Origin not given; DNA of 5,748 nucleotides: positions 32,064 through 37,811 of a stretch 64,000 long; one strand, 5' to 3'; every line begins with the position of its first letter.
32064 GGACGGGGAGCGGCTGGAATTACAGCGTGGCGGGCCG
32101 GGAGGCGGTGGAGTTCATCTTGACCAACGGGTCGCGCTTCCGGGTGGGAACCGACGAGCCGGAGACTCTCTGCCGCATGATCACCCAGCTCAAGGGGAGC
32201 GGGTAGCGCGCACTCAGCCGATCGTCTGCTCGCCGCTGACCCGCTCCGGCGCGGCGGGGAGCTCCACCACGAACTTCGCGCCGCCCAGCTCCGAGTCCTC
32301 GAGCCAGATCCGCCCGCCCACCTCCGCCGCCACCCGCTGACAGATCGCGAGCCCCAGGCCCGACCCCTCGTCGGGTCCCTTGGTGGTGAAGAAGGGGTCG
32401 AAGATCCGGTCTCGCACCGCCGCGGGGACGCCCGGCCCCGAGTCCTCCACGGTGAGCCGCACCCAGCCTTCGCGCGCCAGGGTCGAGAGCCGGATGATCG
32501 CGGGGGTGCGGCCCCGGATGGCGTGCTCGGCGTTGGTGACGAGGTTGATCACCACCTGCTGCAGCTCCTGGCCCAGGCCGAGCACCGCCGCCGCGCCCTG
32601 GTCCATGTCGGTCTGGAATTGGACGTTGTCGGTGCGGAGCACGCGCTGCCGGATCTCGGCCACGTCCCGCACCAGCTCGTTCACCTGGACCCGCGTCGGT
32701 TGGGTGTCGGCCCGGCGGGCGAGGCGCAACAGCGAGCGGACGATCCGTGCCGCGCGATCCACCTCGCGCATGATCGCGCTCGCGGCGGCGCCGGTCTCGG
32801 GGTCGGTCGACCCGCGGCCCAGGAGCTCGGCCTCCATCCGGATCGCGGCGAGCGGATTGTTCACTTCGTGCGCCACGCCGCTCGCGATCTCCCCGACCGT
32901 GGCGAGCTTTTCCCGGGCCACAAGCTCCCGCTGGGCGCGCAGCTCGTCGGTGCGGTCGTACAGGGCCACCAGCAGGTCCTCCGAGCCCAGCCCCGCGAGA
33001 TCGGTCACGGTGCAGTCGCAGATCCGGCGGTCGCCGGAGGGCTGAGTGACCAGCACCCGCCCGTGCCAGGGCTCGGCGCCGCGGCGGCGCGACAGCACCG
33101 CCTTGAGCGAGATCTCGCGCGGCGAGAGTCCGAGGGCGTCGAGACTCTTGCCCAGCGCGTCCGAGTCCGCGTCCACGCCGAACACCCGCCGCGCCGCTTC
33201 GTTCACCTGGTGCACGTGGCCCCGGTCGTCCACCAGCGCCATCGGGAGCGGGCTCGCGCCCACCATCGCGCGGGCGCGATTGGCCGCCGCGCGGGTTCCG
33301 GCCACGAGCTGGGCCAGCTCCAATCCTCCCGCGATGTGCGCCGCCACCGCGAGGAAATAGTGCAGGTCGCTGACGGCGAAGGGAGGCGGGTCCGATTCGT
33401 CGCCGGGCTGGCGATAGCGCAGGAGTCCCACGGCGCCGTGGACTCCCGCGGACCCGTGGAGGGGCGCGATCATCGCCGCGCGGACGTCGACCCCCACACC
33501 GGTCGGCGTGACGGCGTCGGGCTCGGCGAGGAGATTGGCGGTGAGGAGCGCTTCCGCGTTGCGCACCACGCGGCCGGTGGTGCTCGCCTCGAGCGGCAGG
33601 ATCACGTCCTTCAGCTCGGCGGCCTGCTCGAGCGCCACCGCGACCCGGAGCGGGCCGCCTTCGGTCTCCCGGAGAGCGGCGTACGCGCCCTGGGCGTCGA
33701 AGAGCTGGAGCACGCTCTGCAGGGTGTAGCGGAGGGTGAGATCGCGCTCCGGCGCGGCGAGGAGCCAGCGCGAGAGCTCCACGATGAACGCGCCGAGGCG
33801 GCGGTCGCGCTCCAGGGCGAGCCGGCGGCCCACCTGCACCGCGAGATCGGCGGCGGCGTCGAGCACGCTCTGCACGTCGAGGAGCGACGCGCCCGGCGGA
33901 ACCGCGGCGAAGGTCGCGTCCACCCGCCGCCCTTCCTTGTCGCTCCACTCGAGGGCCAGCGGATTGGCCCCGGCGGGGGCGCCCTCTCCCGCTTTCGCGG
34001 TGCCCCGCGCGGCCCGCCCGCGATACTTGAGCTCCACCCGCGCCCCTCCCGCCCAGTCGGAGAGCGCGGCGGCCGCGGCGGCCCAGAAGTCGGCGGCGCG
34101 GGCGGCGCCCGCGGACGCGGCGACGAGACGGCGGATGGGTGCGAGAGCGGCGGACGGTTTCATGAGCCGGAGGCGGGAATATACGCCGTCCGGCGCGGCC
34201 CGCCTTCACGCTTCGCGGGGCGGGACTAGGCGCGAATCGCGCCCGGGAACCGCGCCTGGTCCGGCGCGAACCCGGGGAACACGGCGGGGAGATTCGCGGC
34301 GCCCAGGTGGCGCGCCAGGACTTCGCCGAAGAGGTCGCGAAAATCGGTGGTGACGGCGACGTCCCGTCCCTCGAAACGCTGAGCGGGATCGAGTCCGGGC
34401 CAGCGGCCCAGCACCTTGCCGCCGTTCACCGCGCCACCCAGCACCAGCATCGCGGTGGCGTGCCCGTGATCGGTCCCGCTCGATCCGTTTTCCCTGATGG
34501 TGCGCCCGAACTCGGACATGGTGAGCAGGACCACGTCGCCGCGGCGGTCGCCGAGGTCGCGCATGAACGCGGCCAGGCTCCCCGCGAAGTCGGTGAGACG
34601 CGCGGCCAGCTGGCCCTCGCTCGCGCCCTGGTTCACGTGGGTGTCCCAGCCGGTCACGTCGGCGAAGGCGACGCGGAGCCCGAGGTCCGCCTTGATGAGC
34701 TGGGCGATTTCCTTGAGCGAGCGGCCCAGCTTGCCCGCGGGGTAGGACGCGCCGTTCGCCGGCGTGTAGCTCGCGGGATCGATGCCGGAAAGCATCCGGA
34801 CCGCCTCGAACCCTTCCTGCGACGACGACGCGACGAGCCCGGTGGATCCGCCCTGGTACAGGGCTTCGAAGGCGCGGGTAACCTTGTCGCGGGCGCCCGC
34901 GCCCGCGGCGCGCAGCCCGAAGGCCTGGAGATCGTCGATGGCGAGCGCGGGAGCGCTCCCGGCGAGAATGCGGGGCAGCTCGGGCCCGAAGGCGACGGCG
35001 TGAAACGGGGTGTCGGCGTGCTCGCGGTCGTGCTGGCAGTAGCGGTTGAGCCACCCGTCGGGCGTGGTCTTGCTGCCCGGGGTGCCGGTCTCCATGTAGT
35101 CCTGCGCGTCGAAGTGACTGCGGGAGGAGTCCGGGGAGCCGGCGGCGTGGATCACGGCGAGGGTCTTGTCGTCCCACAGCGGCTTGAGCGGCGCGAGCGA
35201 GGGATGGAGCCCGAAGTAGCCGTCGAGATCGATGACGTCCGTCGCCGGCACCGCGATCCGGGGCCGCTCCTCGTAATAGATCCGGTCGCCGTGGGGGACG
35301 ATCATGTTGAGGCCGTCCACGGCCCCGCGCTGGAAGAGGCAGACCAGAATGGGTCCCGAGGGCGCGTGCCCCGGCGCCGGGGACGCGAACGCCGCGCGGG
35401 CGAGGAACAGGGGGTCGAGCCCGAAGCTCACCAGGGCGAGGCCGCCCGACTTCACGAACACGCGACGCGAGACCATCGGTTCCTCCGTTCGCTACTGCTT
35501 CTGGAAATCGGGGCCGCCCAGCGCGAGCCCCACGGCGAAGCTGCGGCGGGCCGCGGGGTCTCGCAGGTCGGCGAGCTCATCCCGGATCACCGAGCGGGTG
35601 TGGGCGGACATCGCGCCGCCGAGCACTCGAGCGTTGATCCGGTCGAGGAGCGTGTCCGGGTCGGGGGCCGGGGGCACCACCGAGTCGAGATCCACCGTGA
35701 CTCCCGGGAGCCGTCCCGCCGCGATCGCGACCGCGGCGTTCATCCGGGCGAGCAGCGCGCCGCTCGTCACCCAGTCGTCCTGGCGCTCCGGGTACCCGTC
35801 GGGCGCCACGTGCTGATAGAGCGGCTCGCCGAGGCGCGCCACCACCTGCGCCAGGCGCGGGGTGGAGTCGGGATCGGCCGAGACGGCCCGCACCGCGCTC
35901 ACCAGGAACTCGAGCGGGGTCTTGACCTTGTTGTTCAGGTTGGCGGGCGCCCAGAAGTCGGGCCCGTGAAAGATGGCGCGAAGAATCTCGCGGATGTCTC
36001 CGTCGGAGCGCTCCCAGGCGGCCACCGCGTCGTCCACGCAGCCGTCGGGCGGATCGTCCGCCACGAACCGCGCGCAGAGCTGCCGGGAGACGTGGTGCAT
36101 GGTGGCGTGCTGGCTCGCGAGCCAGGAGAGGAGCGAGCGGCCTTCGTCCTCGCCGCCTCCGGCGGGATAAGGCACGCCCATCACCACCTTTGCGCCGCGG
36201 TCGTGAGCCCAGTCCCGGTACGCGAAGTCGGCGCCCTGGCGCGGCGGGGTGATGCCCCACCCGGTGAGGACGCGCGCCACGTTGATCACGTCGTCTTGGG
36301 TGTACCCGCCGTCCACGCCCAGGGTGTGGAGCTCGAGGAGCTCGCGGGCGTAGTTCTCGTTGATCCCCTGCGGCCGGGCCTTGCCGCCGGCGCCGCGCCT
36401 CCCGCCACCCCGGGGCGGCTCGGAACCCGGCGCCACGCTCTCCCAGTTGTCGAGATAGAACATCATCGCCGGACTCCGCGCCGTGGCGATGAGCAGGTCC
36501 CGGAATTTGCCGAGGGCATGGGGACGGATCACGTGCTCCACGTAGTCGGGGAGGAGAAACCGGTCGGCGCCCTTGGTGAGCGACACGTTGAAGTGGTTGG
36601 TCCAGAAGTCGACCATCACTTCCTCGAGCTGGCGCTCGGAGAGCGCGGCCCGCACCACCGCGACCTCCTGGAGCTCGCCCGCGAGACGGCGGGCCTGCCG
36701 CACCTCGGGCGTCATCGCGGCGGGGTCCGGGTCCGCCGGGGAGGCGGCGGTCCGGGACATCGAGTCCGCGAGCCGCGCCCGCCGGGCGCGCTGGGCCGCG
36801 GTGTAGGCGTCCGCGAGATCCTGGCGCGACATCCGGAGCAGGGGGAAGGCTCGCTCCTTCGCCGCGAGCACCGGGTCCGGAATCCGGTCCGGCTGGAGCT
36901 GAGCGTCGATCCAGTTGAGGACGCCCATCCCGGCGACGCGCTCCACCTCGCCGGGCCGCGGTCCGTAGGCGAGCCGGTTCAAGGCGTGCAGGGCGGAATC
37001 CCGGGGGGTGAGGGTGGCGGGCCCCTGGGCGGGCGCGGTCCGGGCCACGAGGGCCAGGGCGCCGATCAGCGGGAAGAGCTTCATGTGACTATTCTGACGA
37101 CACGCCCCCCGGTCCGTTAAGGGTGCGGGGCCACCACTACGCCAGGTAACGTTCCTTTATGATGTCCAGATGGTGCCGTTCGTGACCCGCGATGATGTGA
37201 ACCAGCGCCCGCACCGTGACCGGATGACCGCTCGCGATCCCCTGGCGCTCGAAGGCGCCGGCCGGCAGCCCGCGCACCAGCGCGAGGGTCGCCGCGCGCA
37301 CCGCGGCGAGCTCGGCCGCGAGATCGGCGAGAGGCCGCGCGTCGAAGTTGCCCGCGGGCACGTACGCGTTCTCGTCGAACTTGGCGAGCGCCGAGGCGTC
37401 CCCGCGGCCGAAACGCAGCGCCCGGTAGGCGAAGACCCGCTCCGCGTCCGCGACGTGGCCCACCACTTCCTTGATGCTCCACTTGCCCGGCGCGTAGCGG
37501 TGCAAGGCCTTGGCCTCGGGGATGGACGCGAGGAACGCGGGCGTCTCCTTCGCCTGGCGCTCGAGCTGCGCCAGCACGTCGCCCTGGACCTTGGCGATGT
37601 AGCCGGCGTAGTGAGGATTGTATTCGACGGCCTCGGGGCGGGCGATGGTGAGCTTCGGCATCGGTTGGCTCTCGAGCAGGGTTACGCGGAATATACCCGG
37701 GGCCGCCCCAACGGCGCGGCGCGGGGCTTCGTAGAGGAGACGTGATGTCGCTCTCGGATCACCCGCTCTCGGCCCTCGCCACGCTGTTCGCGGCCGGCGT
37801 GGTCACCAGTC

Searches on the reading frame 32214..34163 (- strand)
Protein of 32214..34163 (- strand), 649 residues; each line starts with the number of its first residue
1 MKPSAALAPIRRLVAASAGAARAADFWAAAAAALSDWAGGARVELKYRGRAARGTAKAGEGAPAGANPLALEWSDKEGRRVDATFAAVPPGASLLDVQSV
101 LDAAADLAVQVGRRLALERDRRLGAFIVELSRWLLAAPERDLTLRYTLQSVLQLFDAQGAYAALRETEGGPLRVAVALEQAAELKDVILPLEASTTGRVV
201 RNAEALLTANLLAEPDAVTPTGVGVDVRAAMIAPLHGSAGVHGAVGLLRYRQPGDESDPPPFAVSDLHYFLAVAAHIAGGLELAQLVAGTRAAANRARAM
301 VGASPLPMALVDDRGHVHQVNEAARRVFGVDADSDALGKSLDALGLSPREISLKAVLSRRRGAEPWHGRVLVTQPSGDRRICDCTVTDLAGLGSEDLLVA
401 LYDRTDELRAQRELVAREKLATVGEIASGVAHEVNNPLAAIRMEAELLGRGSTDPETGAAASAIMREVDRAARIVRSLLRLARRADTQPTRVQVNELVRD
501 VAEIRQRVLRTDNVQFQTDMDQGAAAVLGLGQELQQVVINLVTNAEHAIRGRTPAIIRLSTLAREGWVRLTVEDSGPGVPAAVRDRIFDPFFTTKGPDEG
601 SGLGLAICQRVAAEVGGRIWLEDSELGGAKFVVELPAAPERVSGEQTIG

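Call 43: search_protein_families(library=pfam, proteins=[window:32214-34163:-], max_evalue=0.001)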
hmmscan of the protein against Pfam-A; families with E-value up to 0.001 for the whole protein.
window:32214-34163:- (649 aa): 9 families
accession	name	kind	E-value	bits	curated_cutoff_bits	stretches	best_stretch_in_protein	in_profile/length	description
PF02518.31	HATPase_c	-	8.1e-25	87.9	26.4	1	532-638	4-110/111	Histidine kinase-, DNA gyrase B-, and HSP90-like ATPase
PF00512.31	HisKA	-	1.9e-13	50.7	26.9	1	424-484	3-63/66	His Kinase A (phospho-acceptor) domain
PF13185.12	GAF_2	-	1e-07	32.7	28.6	1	143-280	7-134/136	GAF domain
PF13492.12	GAF_3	-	3.8e-06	27.8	27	1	142-282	4-128/129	GAF domain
PF13188.13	PAS_8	-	5.7e-06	26.5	21.8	1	296-346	2-52/65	PAS domain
PF13426.13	PAS_9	-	1.4e-05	25.7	27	1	307-390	3-85/103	PAS domain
PF00989.32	PAS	-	7.1e-05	23.2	22.6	1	298-386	4-93/113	PAS fold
PF13581.12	HATPase_c_2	-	0.00022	21.7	27.4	0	533-615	31-112/127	Histidine kinase-like ATPase domain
PF08448.16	PAS_4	-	0.00023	21.8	23.1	1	303-407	3-108/110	PAS fold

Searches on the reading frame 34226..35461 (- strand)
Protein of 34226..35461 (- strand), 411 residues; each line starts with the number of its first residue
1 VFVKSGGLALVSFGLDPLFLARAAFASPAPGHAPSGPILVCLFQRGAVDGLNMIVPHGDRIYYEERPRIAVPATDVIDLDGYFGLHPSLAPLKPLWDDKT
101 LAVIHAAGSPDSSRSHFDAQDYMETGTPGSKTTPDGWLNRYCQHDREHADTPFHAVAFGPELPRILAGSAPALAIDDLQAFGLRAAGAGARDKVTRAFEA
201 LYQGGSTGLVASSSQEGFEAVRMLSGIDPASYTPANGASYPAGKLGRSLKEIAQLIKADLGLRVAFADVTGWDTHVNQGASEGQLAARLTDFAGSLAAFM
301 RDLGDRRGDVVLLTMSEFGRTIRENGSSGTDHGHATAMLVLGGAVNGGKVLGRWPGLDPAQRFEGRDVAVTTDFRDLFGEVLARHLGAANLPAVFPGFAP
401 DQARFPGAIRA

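Call 43: search_protein_families(library=pfam, proteins=[window:34226-35461:-], max_evalue=0.001)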
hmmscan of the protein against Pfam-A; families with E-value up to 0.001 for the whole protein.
window:34226-35461:- (411 aa): 1 family
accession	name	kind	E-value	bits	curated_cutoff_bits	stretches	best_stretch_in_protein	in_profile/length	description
PF07394.17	DUF1501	-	3.8e-31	109.1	27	1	39-387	4-378/390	Protein of unknown function (DUF1501)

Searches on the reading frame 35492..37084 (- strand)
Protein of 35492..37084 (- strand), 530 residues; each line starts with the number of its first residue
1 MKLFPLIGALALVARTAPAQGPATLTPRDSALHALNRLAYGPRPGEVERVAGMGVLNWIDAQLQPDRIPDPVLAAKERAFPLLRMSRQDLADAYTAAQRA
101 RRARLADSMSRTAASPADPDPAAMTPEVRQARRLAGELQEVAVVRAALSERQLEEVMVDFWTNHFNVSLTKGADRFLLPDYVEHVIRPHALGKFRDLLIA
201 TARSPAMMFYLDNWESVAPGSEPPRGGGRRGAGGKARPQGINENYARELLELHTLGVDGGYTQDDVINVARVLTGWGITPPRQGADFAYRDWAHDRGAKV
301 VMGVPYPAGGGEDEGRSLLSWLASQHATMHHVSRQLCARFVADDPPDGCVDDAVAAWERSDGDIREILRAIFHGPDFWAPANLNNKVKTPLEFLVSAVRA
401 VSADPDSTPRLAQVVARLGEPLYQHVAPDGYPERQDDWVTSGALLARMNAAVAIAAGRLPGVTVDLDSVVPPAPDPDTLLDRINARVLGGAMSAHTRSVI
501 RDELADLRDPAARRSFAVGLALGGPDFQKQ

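Call 43: search_protein_families(library=pfam, proteins=[window:35492-37084:-], max_evalue=0.001)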
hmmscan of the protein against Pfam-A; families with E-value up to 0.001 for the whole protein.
window:35492-37084:- (530 aa): 1 family
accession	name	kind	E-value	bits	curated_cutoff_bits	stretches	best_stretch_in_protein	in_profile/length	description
PF08811.16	DUF1800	-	6.9e-130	434.4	26.1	1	33-528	1-418/419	Protein of unknown function (DUF1800)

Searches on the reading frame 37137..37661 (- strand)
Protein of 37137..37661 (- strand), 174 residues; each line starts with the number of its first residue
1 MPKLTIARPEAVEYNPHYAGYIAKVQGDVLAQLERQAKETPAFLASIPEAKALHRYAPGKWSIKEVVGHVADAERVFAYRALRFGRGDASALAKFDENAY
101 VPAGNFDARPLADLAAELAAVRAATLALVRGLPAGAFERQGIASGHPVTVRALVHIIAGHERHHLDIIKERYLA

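Call 43: search_protein_families(library=pfam, proteins=[window:37137-37661:-], max_evalue=0.001)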
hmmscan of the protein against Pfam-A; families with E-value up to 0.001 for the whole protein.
window:37137-37661:- (174 aa): 4 families
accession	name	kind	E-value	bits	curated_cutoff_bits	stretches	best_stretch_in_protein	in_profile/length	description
PF12867.12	DinB_2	-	3e-26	92.8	24.8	1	32-167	1-127/128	DinB superfamily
PF04978.18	MST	-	2.5e-08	34.9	27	1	31-171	4-146/149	Mycothiol-S-transferase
PF05163.17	DinB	-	0.00016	22.1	23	1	29-164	8-134/165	DinB family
PF11716.13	MDMPI_N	-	0.00042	21.5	24.2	1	34-166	2-138/140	Mycothiol maleylpyruvate isomerase N-terminal domain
